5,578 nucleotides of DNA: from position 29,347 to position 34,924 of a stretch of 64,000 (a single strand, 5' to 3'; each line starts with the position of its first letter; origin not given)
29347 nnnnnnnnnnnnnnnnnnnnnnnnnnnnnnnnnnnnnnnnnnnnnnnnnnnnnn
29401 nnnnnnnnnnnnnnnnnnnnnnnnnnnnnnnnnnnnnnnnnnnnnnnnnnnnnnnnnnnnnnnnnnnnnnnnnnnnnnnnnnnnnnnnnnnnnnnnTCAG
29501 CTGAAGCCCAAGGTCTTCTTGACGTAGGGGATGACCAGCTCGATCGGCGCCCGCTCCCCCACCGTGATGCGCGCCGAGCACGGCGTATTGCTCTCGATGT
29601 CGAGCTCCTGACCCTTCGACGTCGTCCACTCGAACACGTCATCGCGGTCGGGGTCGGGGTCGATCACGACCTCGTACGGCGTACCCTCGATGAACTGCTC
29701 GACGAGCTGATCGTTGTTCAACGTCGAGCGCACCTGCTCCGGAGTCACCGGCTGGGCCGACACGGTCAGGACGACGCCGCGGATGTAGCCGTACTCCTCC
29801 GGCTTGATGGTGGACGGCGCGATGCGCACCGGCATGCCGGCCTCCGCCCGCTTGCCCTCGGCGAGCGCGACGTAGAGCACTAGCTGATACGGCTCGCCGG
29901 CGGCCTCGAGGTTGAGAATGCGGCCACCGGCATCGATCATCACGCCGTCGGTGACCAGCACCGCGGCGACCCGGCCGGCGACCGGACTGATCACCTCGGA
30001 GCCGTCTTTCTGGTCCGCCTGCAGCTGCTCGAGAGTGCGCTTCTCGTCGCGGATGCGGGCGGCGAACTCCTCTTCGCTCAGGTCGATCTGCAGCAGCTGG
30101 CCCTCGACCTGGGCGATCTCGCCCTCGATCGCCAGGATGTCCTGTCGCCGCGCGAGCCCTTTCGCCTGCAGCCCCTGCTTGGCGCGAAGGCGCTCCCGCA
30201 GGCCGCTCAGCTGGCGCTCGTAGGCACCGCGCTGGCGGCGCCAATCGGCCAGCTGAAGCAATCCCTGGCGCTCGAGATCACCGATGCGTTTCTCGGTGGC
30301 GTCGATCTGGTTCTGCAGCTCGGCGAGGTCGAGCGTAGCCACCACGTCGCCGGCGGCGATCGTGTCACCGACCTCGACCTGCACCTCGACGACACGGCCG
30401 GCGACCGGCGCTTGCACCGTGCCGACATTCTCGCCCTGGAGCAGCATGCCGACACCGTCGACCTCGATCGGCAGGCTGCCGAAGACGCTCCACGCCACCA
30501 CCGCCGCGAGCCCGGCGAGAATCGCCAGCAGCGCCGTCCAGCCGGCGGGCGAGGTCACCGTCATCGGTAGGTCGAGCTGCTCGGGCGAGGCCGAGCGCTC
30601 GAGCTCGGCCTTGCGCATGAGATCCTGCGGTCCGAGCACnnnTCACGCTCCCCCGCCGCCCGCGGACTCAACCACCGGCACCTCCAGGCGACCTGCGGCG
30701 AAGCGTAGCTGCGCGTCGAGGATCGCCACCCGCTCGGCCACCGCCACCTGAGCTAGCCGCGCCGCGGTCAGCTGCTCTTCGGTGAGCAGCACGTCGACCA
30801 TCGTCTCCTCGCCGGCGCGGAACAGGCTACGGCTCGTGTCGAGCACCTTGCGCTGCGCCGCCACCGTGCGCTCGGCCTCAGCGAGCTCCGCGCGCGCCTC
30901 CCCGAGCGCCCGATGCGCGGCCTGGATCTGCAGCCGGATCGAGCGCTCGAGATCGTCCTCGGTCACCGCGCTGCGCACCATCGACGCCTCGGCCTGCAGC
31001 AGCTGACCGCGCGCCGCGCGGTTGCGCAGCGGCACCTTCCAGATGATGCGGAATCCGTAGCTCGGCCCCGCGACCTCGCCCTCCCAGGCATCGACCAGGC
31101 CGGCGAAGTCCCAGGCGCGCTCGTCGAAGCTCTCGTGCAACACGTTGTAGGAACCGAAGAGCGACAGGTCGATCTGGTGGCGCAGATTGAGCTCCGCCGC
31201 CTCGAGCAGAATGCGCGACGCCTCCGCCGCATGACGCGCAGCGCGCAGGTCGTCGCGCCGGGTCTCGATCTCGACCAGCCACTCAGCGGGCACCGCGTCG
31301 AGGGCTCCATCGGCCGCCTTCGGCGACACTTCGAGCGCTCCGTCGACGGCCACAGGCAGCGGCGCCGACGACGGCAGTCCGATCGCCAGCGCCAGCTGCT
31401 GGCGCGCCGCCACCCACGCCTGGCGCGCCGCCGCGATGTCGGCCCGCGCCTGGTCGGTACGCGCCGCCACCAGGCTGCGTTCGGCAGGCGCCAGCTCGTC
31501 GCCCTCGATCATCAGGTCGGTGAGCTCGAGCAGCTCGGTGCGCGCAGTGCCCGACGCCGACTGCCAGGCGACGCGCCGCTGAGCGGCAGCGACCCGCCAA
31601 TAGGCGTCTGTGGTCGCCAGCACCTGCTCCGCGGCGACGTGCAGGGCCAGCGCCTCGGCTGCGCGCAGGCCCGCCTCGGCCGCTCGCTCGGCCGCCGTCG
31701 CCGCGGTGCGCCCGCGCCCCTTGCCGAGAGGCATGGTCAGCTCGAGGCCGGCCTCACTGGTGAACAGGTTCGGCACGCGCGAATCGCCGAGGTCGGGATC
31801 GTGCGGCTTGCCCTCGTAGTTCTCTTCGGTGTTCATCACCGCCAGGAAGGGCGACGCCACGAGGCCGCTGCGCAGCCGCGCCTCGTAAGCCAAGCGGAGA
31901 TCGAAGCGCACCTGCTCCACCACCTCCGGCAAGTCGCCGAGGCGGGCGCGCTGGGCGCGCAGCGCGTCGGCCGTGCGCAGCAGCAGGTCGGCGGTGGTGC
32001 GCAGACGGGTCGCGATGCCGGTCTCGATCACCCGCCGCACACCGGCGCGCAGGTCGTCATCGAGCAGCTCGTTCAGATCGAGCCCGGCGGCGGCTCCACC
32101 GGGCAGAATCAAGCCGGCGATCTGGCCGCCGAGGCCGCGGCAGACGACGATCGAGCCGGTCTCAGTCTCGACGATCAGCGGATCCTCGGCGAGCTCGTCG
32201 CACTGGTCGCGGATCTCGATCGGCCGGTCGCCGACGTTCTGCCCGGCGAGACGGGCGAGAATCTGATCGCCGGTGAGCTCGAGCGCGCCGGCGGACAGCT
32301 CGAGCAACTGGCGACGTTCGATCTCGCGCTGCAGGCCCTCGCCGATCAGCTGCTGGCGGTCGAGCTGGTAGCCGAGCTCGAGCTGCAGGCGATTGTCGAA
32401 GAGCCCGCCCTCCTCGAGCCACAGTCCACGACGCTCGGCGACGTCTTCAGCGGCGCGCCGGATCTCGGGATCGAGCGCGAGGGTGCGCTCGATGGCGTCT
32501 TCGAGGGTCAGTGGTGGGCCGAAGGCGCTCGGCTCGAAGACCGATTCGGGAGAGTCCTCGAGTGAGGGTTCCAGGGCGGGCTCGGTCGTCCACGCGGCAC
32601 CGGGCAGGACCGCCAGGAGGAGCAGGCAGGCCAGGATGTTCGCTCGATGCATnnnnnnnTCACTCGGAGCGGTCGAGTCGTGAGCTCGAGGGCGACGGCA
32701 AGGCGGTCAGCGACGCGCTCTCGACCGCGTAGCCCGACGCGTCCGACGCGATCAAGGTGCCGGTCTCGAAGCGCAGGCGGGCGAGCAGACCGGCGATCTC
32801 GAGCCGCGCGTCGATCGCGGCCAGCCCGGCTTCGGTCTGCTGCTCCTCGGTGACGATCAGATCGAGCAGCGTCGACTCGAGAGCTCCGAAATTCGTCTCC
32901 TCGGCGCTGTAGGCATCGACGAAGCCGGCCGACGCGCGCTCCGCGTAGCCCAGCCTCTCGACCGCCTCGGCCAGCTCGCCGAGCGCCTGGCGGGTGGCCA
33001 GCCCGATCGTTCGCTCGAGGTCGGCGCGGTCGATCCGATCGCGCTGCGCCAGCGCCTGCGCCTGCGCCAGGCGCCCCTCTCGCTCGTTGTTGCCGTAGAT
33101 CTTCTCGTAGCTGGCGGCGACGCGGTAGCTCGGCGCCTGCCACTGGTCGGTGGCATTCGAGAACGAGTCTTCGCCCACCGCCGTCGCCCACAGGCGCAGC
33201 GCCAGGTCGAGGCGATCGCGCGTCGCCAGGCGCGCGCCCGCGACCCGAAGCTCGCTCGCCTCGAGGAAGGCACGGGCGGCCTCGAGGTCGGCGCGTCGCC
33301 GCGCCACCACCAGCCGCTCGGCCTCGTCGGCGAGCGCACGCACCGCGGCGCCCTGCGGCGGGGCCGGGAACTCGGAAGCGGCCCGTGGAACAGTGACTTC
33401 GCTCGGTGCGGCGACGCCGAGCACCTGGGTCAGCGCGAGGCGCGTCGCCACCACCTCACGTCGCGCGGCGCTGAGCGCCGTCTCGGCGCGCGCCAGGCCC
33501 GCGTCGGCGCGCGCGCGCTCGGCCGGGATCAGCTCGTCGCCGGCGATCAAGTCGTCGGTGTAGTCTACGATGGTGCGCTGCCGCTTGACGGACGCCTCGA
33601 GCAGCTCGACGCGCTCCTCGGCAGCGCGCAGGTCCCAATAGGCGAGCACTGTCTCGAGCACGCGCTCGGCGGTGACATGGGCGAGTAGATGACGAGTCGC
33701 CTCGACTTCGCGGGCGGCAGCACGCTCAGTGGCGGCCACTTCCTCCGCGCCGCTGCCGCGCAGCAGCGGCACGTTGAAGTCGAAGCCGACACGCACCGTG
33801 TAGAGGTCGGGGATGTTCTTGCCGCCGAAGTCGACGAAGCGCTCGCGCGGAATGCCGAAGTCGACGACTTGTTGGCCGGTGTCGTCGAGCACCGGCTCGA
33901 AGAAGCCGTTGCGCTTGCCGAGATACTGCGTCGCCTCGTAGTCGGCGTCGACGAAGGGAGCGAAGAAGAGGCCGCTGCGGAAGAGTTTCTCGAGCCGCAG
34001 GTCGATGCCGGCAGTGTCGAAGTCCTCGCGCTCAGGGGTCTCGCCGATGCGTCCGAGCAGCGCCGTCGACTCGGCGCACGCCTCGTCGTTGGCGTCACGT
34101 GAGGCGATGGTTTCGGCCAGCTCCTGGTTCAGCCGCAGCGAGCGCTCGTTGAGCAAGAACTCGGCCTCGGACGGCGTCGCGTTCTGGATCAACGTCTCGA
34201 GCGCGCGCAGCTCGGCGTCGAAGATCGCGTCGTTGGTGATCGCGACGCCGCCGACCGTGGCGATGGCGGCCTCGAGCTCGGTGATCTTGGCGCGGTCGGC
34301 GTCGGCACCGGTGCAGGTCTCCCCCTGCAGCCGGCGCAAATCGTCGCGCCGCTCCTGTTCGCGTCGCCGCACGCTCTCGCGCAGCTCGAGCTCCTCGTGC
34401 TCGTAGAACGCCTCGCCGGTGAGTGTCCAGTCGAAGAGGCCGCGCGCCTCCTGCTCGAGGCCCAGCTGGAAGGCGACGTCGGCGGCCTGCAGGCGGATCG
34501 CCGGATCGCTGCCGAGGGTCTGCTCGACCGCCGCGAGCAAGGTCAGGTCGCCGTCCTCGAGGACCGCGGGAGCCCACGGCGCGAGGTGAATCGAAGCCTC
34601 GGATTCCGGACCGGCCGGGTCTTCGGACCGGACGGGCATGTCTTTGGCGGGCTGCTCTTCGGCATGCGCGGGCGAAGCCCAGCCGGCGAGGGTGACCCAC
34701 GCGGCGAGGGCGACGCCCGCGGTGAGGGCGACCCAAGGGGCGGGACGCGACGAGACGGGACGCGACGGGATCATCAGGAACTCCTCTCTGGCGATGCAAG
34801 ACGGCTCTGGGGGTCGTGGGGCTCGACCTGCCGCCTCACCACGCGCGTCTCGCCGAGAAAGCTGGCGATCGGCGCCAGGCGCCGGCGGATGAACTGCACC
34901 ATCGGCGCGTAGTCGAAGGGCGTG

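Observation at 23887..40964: Complete NHLP-leader class II lanthipeptide locus with a dedicated five-component export apparatus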

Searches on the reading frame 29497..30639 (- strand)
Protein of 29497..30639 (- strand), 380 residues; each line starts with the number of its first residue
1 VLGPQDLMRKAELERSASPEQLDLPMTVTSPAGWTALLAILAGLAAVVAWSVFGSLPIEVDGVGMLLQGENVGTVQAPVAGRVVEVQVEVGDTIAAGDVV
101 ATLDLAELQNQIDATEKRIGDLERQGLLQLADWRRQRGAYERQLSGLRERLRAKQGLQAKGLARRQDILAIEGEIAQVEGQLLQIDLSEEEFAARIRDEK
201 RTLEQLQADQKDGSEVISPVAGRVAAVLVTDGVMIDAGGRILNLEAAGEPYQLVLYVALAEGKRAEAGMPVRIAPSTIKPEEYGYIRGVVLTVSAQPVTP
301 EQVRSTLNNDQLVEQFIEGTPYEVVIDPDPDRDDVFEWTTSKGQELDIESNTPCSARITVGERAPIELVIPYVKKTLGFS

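Call 7: search_protein_families(library=ncbifam, proteins=[window:29497-30639:-], max_evalue=0.01)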
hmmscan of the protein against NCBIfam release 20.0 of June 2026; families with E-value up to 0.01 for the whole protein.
window:29497-30639:- (380 aa): 25 families
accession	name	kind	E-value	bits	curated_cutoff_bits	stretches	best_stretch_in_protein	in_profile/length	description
TIGR03794.1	NHLM_micro_HlyD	equivalog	1e-76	258.6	156.2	2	174-375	210-421/421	NHLP bacteriocin system secretion protein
TIGR01843.1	type_I_hlyD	subfamily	9.8e-16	57.7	208.65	3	31-123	2-94/422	HlyD family type I secretion periplasmic adaptor subunit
TIGR01730.1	RND_mfp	subfamily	2.3e-10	40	94.9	2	67-137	21-91/322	efflux RND transporter periplasmic adaptor subunit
TIGR01108.1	oadA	equivalog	4.6e-09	35.3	756.5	2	70-117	515-562/582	sodium-extruding oxaloacetate decarboxylase subunit alpha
NF010643.0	PRK14040.1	subfamily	5.4e-09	35.1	892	1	72-117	526-571/595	oxaloacetate decarboxylase subunit alpha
TIGR00998.1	8a0101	subfamily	9.8e-09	34.6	390.8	1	73-175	43-143/334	EmrA/EmrK family multidrug efflux transporter periplasmic adaptor subunit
NF006761.0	PRK09282.1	domain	1.1e-08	34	402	1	69-116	518-565/591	pyruvate carboxylase subunit B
NF009554.0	PRK12999.1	equivalog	2.6e-08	32.2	965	2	70-116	1075-1121/1147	pyruvate carboxylase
NF008814.0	PRK11854.1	equivalog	4.7e-08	31.9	722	1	67-249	141-285/637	pyruvate dehydrogenase complex dihydrolipoyllysine-residue acetyltransferase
NF002939.0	PRK03598.1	equivalog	2.6e-07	30.1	393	1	79-118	51-90/332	secretion protein HlyD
TIGR00999.1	8a0102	subfamily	3.5e-07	29.6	319.3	1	68-122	89-143/271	CzcB/NccB family metal efflux transporter periplasmic adaptor subunit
TIGR01348.1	PDHac_trf_long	equivalog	3e-06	26.1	552.1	1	75-116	45-85/587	dihydrolipoyllysine-residue acetyltransferase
TIGR01235.1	pyruv_carbox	equivalog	3.3e-06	24.9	1114.45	0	71-115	1073-1117/1143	pyruvate carboxylase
NF005457.0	PRK07051.1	equivalog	4.9e-06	26.6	87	0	74-104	49-79/80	acetyl-CoA carboxylase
NF004173.0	PRK05641.1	equivalog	7.5e-05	23.3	199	0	73-115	85-127/153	putative acetyl-CoA carboxylase biotin carboxyl carrier protein subunit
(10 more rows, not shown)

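Call 8: search_protein_families(library=pfam, proteins=[window:29497-30639:-], max_evalue=0.01)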
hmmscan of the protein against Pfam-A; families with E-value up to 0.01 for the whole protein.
window:29497-30639:- (380 aa): 4 families
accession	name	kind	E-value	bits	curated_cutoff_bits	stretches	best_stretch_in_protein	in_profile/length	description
PF13533.13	Biotin_lipoyl_2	-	1.3e-10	41.3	29.8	1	74-104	2-32/32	Biotin-lipoyl like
PF13437.12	HlyD_3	-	3.1e-08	34.8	22.2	1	74-123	1-51/106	HlyD family secretion protein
PF00364.28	Biotin_lipoyl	-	4e-08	33.4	22.1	1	75-103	45-73/73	Biotin-requiring enzyme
PF16576.10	HlyD_D23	-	0.0026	17.5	30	0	70-247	17-142/214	Barrel-sandwich domain of CusB or HlyD membrane-fusion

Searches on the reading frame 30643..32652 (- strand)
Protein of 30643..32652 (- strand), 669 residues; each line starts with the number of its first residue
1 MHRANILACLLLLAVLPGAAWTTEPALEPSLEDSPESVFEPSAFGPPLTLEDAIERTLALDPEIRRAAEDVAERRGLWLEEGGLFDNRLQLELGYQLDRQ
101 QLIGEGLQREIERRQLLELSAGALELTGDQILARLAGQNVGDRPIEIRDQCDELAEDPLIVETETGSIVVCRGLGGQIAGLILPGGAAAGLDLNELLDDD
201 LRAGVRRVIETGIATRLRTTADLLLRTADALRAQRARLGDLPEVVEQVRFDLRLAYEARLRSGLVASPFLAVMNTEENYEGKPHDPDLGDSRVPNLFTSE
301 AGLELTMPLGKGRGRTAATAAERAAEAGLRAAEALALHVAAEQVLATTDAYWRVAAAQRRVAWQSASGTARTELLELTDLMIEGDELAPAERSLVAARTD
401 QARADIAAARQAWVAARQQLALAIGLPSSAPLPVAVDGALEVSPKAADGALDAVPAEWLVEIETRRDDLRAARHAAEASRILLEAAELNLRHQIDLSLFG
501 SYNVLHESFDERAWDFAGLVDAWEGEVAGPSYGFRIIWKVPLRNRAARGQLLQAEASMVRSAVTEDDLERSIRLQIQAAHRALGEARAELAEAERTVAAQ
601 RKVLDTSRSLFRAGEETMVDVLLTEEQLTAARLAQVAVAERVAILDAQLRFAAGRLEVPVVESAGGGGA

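Call 7: search_protein_families(library=ncbifam, proteins=[window:30643-32652:-], max_evalue=0.01)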
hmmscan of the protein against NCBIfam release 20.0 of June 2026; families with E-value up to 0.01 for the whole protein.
window:30643-32652:- (669 aa): 1 family
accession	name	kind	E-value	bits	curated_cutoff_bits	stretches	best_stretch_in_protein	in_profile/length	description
TIGR01844.1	type_I_sec_TolC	subfamily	2.5e-12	46.5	225.15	1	321-657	90-401/414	TolC family outer membrane protein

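Call 8: search_protein_families(library=pfam, proteins=[window:30643-32652:-], max_evalue=0.01)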
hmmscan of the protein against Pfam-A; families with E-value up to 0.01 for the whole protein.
window:30643-32652:- (669 aa): 1 family
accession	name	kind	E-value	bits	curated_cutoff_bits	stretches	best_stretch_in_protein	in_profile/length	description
PF02321.23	OEP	-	2.1e-20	73.8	22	2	457-654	3-187/187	Outer membrane efflux protein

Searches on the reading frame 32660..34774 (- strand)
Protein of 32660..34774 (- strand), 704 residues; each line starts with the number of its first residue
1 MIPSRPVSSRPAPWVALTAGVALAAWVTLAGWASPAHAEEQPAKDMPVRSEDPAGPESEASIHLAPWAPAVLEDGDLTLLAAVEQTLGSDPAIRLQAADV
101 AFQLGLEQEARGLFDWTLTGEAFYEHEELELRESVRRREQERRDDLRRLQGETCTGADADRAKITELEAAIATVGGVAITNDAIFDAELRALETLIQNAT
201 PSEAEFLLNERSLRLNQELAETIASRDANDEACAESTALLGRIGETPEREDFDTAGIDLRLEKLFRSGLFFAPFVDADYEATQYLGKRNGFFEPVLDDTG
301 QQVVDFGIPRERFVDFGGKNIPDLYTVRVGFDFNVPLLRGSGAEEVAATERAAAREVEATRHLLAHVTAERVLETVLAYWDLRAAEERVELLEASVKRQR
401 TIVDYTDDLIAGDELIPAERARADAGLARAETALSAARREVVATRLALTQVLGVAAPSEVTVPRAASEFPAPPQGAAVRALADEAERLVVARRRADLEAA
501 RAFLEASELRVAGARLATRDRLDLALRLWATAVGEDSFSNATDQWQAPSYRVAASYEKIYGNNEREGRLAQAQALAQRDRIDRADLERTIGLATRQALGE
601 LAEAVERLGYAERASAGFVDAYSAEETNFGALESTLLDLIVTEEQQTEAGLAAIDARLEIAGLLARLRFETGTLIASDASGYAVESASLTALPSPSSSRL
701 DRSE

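Call 7: search_protein_families(library=ncbifam, proteins=[window:32660-34774:-], max_evalue=0.01)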
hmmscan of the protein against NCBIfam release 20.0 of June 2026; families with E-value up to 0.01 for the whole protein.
window:32660-34774:- (704 aa): 1 family
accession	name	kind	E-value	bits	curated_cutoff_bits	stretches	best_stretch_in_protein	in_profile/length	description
TIGR01844.1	type_I_sec_TolC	subfamily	9e-09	34.8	225.15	1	348-678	89-404/414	TolC family outer membrane protein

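Call 8: search_protein_families(library=pfam, proteins=[window:32660-34774:-], max_evalue=0.01)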
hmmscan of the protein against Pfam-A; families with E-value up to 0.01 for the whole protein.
window:32660-34774:- (704 aa): 1 family
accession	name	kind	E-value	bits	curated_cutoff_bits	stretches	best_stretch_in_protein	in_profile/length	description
PF02321.23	OEP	-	7.7e-13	49.1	22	1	318-453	62-187/187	Outer membrane efflux protein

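Call 60: find_homologous_proteins(query=window:32660-34774:-, max_evalue=1e-10)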
Query window:32660-34774:- (704 aa): 25 proteins with E <= 1e-10 among 8000 candidates.
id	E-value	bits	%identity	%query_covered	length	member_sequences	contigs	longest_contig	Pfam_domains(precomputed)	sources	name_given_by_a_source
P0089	0.0e+0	1484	100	100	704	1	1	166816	-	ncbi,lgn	ncbi:MAG: TolC family protein [Acidobacteriota bacterium]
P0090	8.6e-226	770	60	90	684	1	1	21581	-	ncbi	ncbi:MAG: TolC family protein [Acidobacteriota bacterium]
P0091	3.2e-207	709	56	94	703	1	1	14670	-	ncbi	ncbi:MAG: TolC family protein [Acidobacteriota bacterium]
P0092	1.6e-155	538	46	96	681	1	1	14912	PF02321.24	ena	-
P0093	2.6e-148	514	46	88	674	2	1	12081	PF02321.24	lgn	-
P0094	6.1e-145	503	44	91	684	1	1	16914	-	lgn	-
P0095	7.0e-145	503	46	89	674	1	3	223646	PF02321.24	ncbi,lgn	-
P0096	3.5e-141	490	45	89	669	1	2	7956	-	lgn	-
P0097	3.9e-133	464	43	89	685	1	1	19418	-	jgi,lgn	jgi:outer membrane protein TolC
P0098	5.4e-132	460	43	91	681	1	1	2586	-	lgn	-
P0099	3.5e-131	457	43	88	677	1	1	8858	PF02321.24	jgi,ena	-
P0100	1.3e-127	446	47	74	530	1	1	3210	-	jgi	-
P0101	3.3e-120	421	41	90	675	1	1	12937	-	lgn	-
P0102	7.5e-116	407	41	91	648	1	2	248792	PF02321.24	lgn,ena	-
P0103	5.0e-75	272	35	87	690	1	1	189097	PF02321.24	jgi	jgi:outer membrane protein TolC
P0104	1.0e-73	268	32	95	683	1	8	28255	PF02321.24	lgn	-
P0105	2.0e-71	260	33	91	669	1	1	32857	PF02321.24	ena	-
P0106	1.8e-25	108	33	50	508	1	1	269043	PF02321.24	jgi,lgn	jgi:outer membrane protein TolC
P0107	5.4e-24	103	29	61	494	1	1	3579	PF02321.24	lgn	-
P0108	8.7e-24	103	33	48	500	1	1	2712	PF02321.24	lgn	-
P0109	2.0e-23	101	32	52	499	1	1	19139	PF02321.24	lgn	-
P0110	2.6e-23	101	33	49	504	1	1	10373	PF02321.24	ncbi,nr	ncbi:MAG TPA: TolC family protein [Longimicrobium sp.]|nr:TolC family protein [Longimicrobium sp.]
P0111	1.1e-22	99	31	44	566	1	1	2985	PF02321.24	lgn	-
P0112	3.1e-22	98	35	49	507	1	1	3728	PF02321.24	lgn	-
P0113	1.8e-21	95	28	55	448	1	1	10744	PF02321.24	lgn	-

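Call 69: predict_structure(alignment_id=A4)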
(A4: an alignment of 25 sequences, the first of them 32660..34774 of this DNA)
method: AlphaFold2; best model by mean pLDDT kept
length: 704 residues; sequences in the alignment: 25
mean_pLDDT: 87.0   pTM: 0.69
mean pLDDT of the five models: 87.0, 85.5, 84.5, 84.2, 82.2
residues with pLDDT >= 90: 504; 70-90: 105; 50-70: 43; < 50: 52
segments of 3 or more residues with pLDDT < 50: 1-18, 23-26, 28-51, 699-704
pLDDT, mean of each block of 10 residues (from residue 1): 37 46 49 42 43 55 75 89 93 93 93 90 96 93 94 94 94 86 92 91 90 94 94 93 92 96 90 96 92 92 91 91 94 84 80 96 96 97 98 97 94 93 96 97 94 78 89 90 68 86 97 91 93 90 89 91 93 98 94 92 96 96 93 92 96 98 95 82 88 67 37
secondary structure, 60 per line:
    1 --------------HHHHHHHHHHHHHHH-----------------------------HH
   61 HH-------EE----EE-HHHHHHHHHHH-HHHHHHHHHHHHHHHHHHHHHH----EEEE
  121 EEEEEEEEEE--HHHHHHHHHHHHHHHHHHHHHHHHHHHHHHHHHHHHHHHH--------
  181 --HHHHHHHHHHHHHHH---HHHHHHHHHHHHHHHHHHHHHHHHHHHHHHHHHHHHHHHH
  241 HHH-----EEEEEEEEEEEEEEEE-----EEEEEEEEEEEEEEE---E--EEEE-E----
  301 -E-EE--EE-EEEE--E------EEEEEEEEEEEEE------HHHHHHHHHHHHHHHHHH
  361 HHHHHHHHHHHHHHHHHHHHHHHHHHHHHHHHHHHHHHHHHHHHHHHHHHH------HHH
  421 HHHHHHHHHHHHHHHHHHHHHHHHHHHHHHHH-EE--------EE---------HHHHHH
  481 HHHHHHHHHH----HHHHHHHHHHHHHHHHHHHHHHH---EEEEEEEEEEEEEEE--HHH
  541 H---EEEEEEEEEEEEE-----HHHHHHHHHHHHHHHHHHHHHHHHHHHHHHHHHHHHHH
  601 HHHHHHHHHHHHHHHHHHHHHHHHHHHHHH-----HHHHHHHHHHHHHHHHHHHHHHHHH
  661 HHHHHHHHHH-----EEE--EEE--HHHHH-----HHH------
elements in order (helices of 4 or more, strands of 3 or more residues): H15-29 H59-62 H79-89 H91-112 E117-130 H133-172 H183-197 H201-243 E249-264 E270-284 E291-294 E311-314 E324-336 H343-411 H418-452 H475-490 H495-517 E521-535 H538-541 E545-557 H563-630 H636-670 E676-678 E681-683 H686-690

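Call 71: fold_search(model_id=the predicted structure, library=pdb)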
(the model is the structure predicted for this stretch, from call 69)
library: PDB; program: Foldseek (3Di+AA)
matches with E <= 10: 302; with E <= 0.001: 43
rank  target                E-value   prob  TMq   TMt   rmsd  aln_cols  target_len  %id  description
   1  9a2x_MODEL_1_A        3.1e-13  1.00  0.47  0.65  15.3       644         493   12  Model of E. coli TolC by in-cell photo-crosslinking MS and deep learning (released 2023-02-24)
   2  3d5k_A                3.6e-13  1.00  0.39  0.57  10.2       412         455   17  Crystal structure of the OprM channel in a non-symmetrical space group (released 2009-06-02)
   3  1wp1_A                3.6e-13  1.00  0.37  0.55  11.7       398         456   16  Crystal structure of the drug-discharge outer membrane protein, OprM (released 2004-11-02)
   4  5azo                  4.7e-13  1.00  0.38  0.58  10.3       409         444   18  Crystal structure of a membrane protein from Pseudomonas aeruginosa (released 2016-06-08)
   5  4mt4_A                4.9e-13  1.00  0.37  0.52  11.1       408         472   14  Crystal structure of the Campylobacter jejuni CmeC outer membrane channel (released 2014-09-24)
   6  5azs_B                5.1e-13  1.00  0.37  0.57  38.9       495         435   16  Crystal structure of a membrane protein from Pseudomonas aeruginosa (released 2016-06-08)
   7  5azp_B                5.3e-13  1.00  0.39  0.58  10.9       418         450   18  Crystal structure of a membrane protein from Pseudomonas aeruginosa (released 2016-06-08)
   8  9rmm_A                5.5e-13  1.00  0.38  0.58   8.2       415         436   12  Crystal structure of outer membrane SilC (released 2025-07-23)
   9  5bun_C                6.1e-13  1.00  0.44  0.68  11.3       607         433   12  Crystal structure of an antigenic outer membrane protein ST50 from Salmonella Typhi (released 2015-12-23)
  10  5iuy_A                6.3e-13  1.00  0.44  0.67   7.9       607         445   15  Structural insights of the outer-membrane channel OprN (released 2016-07-06)
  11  5azs_A                7.9e-13  1.00  0.37  0.58  39.3       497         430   16  Crystal structure of a membrane protein from Pseudomonas aeruginosa (released 2016-06-08)
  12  4mt4_B                9.4e-13  1.00  0.37  0.52  10.7       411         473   14  Crystal structure of the Campylobacter jejuni CmeC outer membrane channel (released 2014-09-24)
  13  6zre_A                9.8e-13  1.00  0.37  0.55  10.2       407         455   16  Deciphering the role of the channel constrictions in the opening mechanism of MexAB-OprM efflux pump from Pseudomonas  (released 2021-07-28)
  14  9rmm_D                1.1e-12  1.00  0.38  0.58   9.1       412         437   11  Crystal structure of outer membrane SilC (released 2025-07-23)
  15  9rmm_B                1.1e-12  1.00  0.37  0.57   8.8       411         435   12  Crystal structure of outer membrane SilC (released 2025-07-23)
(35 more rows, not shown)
